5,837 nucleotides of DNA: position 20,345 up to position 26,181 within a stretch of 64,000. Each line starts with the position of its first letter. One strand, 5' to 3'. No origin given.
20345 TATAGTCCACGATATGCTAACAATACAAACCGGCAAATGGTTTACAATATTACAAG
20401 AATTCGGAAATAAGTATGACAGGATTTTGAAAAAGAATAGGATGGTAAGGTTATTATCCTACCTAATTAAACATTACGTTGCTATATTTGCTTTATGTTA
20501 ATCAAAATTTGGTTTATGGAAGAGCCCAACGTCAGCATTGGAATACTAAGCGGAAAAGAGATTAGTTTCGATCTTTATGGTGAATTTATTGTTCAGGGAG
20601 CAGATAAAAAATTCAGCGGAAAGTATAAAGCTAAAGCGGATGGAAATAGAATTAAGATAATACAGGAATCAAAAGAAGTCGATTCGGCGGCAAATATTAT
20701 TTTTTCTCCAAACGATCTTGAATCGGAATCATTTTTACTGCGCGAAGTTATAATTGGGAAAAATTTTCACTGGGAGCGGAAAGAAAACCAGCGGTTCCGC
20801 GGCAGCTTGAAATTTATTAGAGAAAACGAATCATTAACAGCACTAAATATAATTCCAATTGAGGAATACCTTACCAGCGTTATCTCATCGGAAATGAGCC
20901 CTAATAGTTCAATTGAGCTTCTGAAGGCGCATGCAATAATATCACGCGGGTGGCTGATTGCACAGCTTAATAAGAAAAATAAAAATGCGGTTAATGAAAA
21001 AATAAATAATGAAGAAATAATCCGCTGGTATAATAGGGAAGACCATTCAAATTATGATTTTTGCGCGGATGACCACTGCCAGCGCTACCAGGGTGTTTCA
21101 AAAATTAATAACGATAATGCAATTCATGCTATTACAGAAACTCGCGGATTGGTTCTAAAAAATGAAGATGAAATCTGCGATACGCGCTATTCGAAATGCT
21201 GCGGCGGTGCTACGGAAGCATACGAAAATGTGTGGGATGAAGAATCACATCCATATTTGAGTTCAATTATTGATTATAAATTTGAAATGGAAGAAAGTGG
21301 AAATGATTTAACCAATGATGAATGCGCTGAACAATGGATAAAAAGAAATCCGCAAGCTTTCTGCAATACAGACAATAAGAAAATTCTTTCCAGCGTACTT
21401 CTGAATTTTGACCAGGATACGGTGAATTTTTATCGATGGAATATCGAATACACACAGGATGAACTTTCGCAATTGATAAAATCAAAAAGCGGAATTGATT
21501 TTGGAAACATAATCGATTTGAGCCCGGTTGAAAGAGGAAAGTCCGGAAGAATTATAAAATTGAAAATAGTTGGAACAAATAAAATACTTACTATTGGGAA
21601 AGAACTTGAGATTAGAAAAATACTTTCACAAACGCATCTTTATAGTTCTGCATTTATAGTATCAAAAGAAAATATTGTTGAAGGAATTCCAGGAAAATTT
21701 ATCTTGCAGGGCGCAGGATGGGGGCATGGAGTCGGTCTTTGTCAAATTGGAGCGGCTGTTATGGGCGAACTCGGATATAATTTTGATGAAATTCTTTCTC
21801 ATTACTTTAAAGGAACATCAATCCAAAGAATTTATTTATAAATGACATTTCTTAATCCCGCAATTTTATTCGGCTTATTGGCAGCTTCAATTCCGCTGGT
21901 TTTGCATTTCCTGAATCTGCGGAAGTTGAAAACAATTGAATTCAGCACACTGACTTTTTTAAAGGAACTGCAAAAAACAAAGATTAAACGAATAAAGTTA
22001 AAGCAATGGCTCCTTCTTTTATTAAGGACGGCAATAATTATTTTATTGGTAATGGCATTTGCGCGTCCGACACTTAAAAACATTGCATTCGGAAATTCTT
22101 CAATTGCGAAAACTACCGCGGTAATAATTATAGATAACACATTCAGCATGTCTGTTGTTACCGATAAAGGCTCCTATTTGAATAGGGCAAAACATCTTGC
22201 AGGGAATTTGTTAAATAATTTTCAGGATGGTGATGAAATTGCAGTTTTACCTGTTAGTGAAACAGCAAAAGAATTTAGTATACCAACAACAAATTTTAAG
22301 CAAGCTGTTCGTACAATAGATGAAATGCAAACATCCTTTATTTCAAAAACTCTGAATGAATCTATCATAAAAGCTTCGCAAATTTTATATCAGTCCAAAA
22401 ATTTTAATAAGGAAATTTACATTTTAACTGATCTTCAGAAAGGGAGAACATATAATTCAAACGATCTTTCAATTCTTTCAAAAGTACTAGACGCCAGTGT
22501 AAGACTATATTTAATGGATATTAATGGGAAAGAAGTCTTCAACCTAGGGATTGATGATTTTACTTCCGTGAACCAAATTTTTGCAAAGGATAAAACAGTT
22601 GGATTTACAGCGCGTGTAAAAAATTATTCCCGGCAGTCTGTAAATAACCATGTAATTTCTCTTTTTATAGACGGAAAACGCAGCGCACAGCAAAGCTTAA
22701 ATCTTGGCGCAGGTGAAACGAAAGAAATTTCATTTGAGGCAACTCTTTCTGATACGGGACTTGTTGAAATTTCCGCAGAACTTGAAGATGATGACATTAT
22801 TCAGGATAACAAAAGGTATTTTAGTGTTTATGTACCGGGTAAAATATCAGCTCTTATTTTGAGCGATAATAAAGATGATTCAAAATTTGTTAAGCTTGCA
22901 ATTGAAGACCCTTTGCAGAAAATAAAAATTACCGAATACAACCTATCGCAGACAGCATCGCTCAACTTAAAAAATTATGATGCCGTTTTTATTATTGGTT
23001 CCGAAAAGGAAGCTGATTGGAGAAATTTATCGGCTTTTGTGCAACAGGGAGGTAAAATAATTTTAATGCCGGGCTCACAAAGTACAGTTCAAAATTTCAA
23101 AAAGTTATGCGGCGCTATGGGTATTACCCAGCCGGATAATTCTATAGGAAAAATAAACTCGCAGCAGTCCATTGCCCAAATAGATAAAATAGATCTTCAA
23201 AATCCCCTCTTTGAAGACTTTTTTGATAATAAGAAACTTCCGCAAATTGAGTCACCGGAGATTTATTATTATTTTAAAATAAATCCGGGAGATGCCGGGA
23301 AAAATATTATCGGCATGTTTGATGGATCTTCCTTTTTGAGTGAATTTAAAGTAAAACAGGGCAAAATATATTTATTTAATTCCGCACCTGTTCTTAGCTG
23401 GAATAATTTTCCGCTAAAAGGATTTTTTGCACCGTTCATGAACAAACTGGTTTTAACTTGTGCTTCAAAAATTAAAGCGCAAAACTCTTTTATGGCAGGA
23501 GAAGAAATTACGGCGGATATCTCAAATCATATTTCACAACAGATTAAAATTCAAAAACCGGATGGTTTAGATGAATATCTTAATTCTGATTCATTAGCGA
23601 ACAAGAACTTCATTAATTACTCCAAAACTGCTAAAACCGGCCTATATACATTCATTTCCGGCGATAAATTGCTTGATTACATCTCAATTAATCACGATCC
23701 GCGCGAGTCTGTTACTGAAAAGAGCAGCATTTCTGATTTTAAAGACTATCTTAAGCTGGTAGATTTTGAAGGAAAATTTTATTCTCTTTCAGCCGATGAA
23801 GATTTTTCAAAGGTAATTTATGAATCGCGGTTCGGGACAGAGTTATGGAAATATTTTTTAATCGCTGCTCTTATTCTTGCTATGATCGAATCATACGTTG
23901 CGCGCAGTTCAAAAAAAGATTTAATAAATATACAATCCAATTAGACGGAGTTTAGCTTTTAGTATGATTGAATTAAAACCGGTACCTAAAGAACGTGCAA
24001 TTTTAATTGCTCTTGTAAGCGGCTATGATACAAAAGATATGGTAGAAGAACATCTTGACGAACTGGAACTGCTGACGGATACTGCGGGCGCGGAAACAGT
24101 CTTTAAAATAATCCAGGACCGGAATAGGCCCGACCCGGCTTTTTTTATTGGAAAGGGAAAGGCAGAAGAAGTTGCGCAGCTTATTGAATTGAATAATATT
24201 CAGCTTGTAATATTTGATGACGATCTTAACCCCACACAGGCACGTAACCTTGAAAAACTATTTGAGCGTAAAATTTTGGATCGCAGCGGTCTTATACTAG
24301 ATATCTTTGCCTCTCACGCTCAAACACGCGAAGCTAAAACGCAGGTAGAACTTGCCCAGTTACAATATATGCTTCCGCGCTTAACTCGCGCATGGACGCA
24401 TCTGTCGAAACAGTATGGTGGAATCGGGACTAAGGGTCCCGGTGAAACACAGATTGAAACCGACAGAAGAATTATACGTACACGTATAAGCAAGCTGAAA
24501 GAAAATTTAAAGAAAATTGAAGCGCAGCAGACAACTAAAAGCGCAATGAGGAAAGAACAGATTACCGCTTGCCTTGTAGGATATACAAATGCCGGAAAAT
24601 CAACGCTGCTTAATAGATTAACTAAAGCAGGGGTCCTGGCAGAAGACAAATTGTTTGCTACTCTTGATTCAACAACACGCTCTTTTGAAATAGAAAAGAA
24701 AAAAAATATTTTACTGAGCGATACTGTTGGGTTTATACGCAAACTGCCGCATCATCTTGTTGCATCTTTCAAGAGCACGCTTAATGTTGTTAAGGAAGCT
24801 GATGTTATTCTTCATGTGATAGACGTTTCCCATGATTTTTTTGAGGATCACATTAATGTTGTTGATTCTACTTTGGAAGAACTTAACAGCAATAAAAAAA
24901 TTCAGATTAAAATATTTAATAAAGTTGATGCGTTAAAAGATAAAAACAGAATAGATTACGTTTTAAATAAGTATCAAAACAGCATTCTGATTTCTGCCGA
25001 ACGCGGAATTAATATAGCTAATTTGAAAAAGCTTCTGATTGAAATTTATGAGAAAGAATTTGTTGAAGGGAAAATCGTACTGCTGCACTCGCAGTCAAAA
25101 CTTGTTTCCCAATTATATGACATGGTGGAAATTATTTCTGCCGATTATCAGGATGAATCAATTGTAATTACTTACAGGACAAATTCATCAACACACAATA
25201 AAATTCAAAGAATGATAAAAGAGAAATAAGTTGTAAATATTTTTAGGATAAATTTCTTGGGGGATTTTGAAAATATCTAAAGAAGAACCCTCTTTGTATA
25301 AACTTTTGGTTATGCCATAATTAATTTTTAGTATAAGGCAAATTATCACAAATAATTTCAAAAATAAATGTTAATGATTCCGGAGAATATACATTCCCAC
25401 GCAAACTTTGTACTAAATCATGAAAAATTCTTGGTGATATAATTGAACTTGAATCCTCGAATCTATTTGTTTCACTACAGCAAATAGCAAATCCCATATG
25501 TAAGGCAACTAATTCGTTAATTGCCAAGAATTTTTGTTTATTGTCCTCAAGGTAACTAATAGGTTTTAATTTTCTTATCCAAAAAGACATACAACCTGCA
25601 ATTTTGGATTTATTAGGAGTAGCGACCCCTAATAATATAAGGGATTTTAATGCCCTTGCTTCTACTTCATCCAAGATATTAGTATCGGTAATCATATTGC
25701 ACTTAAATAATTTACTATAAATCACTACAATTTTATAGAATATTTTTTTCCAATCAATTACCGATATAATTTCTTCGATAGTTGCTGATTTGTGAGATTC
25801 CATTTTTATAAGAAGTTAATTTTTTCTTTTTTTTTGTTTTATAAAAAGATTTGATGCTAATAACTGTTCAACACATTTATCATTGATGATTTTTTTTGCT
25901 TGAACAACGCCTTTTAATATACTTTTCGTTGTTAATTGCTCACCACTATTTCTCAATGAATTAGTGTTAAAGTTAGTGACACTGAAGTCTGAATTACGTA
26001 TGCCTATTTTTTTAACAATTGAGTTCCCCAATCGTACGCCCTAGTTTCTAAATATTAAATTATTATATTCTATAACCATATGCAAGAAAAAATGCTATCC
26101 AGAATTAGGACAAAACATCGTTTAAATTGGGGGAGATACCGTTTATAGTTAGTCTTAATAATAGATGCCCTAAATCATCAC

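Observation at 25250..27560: AT-rich islet carrying a class III nucleotidyl cyclase with an unknown C-terminal domain plus three small ORFs – candidate cyclic-nucleotide signalling or anti-phage module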

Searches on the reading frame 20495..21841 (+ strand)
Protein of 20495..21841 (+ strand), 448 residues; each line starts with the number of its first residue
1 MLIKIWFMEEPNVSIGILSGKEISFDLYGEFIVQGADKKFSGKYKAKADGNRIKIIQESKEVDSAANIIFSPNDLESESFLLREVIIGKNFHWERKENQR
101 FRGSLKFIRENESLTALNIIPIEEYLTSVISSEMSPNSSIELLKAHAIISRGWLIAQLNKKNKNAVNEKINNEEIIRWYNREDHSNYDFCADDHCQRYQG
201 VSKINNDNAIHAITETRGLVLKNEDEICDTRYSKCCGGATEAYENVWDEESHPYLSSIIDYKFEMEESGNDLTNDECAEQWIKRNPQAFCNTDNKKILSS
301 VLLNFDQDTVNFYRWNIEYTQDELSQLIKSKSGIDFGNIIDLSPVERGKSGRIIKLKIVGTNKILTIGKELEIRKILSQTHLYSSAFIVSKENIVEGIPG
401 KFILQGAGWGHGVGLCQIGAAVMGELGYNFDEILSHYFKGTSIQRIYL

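Call 100: search_protein_families(library=pfam, proteins=[window:20495-21841:+], max_evalue=0.00001)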
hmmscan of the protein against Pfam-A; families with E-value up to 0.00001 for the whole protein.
window:20495-21841:+ (448 aa): 1 family
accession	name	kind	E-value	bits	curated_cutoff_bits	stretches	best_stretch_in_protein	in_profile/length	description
PF08486.15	SpoIID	-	4e-21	75.9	23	1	111-221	2-95/97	Stage II sporulation protein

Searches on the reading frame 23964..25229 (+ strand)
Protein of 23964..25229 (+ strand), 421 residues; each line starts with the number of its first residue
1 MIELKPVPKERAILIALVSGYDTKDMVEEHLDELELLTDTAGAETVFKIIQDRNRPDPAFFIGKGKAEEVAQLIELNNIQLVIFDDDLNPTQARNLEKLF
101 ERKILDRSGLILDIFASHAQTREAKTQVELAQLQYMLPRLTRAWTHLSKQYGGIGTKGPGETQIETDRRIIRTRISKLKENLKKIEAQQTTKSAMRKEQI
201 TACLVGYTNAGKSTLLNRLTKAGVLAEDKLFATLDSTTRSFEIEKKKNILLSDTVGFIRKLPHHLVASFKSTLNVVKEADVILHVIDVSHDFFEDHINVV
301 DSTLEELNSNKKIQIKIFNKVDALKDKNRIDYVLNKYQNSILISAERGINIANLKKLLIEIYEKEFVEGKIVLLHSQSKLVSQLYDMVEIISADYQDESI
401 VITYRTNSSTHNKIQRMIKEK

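Call 3: search_protein_families(library=pfam, proteins=[window:23964-25229:+], max_evalue=1)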
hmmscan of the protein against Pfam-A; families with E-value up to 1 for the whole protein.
window:23964-25229:+ (421 aa): 16 families
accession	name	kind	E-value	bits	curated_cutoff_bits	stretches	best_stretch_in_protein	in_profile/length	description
PF13167.11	GTP-bdg_N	-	3.5e-33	114.5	25.4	1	28-116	1-89/89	GTP-binding GTPase N-terminal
PF16360.10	GTP-bdg_M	-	1.6e-32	112.3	29.5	1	118-196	1-79/79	GTP-binding GTPase Middle Region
PF01926.29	MMR_HSR1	-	1.2e-22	80.6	21.9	1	202-320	2-113/113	50S ribosome-binding GTPase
PF00350.29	Dynamin_N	-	1.6e-06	28.7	27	2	204-233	3-32/168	Dynamin family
PF04670.18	Gtr1_RagA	-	2.2e-05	24.5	22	1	204-362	4-161/232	Gtr1/RagA G protein conserved region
PF03193.22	RsgA_GTPase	-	0.00018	21.8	30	1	185-257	94-168/174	RsgA GTPase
PF02421.24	FeoB_N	-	0.00021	21.3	27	1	201-327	2-121/156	Ferrous iron transport protein B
PF00009.33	GTP_EFTU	-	0.0026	17.8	26.5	1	200-349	4-151/188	Elongation factor Tu GTP binding domain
PF16897.10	MMR_HSR1_Xtn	-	0.025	15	35.2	1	313-357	57-99/106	C-terminal region of MMR_HSR1 domain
PF00071.28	Ras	-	0.037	14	21.6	1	203-325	3-118/162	Ras family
PF08477.19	Roc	-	0.066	13.9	27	1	203-256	3-65/119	Ras of Complex, Roc, domain of DAPkinase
PF05026.18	DCP2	-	0.094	13.4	28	1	278-338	21-81/83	Dcp2, box A domain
PF19275.4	HflX_C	-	0.11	13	26.4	1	336-417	8-90/102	HflX C-terminal domain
PF21084.3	DUF4423_like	-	0.25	12.1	24.1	1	307-339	39-70/76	Winged Helix-turn-helix domain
PF00005.33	ABC_tran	-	0.34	11.9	25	1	201-237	13-49/137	ABC transporter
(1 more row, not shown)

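Call 64: find_encoding_contigs(protein=window:23964-25229:+, flank=5000, max_places=8)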
Protein window:23964-25229:+ (421 aa): 7 contigs read that carry it; 2 places shown.
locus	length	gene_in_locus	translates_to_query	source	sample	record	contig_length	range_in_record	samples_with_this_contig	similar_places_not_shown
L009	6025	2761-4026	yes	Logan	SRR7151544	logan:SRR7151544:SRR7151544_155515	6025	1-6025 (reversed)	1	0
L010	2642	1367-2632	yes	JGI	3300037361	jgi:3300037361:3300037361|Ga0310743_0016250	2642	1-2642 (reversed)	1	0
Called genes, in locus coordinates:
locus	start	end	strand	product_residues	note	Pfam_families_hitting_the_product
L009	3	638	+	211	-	?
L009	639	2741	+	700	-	PF07584:BatA, PF13519:VWA_2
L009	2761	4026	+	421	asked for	PF04670:Gtr1_RagA (faint), PF13167:GTP-bdg_N, PF16360:GTP-bdg_M, PF00350:Dynamin_N (faint), PF01926:MMR_HSR1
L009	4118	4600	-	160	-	-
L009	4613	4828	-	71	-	-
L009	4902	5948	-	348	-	-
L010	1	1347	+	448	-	?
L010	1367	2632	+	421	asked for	PF04670:Gtr1_RagA (faint), PF13167:GTP-bdg_N, PF16360:GTP-bdg_M, PF00350:Dynamin_N (faint), PF01926:MMR_HSR1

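Call 66: find_related_loci(query=window:23964-25229:+, collection=metagenome_contigs, flank=6000)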
Query window:23964-25229:+ (421 aa) in metagenome_contigs; peptide patterns used: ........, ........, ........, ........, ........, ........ (x = any residue, [..] = any of these).
600 stretches matched a pattern (row limit reached: there are more); 44 encode a relative of the query (tblastn E <= 1e-3); 43 distinct loci.
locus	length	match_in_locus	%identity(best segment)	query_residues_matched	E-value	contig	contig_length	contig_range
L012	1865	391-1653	84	1-421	0e+0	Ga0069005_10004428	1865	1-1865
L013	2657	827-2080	85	1-418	0e+0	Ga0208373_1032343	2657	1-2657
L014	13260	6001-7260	82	1-420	0e+0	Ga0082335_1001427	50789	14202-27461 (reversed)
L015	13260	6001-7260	81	1-420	0e+0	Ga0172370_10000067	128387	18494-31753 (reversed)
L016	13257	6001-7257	82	1-419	0e+0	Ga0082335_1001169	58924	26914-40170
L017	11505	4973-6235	78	1-421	0e+0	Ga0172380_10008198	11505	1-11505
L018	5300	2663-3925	80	1-421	0e+0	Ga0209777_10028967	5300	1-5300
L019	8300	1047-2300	81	1-418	0e+0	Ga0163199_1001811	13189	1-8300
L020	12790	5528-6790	81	1-421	0e+0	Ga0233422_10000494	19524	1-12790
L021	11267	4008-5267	80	1-420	0e+0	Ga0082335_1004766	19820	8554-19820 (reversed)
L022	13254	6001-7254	74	1-418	0e+0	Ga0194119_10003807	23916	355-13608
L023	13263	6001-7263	74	1-421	0e+0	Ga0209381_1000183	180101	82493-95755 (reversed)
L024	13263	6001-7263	74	1-421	0e+0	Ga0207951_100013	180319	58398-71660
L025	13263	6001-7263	73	1-421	0e+0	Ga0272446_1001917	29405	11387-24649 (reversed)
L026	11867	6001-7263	72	1-421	0e+0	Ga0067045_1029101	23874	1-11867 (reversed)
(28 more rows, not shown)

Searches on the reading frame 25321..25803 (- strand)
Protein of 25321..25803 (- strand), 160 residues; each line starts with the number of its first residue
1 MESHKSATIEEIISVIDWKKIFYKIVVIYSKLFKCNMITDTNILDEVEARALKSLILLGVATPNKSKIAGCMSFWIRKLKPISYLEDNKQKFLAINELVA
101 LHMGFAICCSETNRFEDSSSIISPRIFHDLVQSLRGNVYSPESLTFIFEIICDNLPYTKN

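Call 3: search_protein_families(library=pfam, proteins=[window:25321-25803:-], max_evalue=1)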
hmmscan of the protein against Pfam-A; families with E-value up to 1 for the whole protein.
window:25321-25803:- (160 aa): 0 families

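Call 4: search_protein_families(library=padloc, proteins=[window:25321-25803:-], max_evalue=1)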
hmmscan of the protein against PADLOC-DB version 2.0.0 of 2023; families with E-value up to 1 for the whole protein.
window:25321-25803:- (160 aa): 0 families

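Call 5: search_protein_families(library=ncbifam, proteins=[window:25321-25803:-], max_evalue=1)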
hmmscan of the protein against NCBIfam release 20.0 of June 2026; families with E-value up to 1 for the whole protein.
window:25321-25803:- (160 aa): 0 families

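Call 17: find_homologous_proteins(query=window:25321-25803:-, max_evalue=0.01)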
Query window:25321-25803:- (160 aa): 1 proteins with E <= 0.01 among 25 candidates.
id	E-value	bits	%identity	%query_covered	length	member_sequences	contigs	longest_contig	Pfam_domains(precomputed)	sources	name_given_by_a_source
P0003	3.6e-99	347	99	100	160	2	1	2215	-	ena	-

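Call 18: find_encoding_contigs(protein=P0003, flank=6000)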
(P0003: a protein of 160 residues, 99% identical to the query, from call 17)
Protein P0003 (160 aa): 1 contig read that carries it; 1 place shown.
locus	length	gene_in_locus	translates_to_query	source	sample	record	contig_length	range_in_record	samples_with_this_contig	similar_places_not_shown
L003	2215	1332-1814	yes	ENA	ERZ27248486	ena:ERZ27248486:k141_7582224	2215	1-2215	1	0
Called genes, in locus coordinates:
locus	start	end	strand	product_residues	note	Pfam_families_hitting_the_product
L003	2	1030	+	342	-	?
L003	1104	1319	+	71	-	-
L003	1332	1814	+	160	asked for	-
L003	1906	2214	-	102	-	?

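Call 61: search_protein_families(library=phrogs, proteins=[window:25321-25803:-], max_evalue=0.1)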
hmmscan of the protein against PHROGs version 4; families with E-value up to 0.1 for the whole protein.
window:25321-25803:- (160 aa): 1 family
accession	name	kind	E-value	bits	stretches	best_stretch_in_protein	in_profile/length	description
phrog_26215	-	unknown function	0.09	13.8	0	7-21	20-34/62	-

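Call 62: search_solved_structures(query=window:25321-25803:-, max_evalue=10)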
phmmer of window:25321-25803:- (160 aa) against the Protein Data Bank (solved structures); distinct sequences matched with E-value up to 10: 1.
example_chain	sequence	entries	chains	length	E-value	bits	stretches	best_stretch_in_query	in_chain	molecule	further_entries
2o01_E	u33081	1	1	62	1.3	12.2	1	6-49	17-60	Photosystem I reaction center subunit IV A, chloroplast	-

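Call 71: search_dna_similar(query=window:25321-25803:-, collection=phages, mode=protein, max_evalue=1, max_rows=8)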
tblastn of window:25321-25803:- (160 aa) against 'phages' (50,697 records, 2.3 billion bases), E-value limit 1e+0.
No match.

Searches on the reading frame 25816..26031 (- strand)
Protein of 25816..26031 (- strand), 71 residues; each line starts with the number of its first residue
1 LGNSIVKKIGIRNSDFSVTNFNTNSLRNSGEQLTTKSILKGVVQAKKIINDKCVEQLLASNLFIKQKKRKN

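Call 3: search_protein_families(library=pfam, proteins=[window:25816-26031:-], max_evalue=1)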
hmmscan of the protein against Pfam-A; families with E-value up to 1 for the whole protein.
window:25816-26031:- (71 aa): 1 family
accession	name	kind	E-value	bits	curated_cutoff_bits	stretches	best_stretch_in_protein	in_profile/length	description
PF12376.13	DUF3654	-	0.036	14.7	25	1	24-55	21-52/138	Protein of unknown function (DUF3654)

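Call 4: search_protein_families(library=padloc, proteins=[window:25816-26031:-], max_evalue=1)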
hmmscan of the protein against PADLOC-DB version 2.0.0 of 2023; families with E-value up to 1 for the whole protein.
window:25816-26031:- (71 aa): 0 families

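Call 5: search_protein_families(library=ncbifam, proteins=[window:25816-26031:-], max_evalue=1)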
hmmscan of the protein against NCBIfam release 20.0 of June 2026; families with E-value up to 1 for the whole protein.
window:25816-26031:- (71 aa): 1 family
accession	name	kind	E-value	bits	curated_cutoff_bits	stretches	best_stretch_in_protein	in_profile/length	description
TIGR02408.1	ectoine_ThpD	equivalog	0.052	12.9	336.5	1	5-68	52-113/277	ectoine hydroxylase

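Call 61: search_protein_families(library=phrogs, proteins=[window:25816-26031:-], max_evalue=0.1)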
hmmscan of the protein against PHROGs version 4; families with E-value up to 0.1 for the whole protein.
window:25816-26031:- (71 aa): 1 family
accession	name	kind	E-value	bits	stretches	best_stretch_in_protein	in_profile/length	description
phrog_8374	-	unknown function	0.093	13.5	1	11-57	74-120/172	-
